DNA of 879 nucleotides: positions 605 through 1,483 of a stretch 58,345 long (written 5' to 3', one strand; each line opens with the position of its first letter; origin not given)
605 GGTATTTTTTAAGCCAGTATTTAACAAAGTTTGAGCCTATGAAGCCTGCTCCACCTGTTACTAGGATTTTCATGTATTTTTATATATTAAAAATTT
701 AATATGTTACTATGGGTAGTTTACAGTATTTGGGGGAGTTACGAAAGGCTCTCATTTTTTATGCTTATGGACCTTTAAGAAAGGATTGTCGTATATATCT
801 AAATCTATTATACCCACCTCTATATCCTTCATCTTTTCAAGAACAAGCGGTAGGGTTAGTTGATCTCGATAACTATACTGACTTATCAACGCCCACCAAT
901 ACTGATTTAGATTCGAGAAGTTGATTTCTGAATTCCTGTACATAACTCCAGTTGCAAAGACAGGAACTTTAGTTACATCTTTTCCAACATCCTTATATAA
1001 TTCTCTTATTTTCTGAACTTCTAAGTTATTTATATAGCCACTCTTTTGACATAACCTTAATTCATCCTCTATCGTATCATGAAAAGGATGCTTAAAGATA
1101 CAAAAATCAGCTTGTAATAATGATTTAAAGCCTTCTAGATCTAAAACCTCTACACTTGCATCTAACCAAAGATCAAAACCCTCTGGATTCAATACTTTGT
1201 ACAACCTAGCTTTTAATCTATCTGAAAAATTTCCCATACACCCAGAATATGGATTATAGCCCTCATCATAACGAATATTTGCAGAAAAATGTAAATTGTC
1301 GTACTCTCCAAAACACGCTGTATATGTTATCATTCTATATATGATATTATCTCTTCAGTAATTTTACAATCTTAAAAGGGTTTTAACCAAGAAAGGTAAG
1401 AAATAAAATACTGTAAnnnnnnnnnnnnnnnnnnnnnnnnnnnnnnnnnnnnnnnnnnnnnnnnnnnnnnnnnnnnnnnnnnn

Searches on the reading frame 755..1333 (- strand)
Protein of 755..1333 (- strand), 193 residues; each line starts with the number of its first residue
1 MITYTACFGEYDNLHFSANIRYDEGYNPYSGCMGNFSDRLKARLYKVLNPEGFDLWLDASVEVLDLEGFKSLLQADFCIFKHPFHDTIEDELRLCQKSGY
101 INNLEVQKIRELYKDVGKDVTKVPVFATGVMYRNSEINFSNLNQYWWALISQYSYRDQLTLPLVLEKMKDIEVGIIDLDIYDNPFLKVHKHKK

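Call 7: search_protein_families(library=pfam, proteins=[window:755-1333:-], max_evalue=0.001)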
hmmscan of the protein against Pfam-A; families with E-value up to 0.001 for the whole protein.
window:755-1333:- (193 aa): 1 family
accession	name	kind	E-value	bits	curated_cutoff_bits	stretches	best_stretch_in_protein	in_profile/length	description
PF04765.19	TOD1_MUCI70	-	0.00032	20.5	21.4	1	51-170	160-292/314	TOD1/MUCI70, glycosyltransferase-like domain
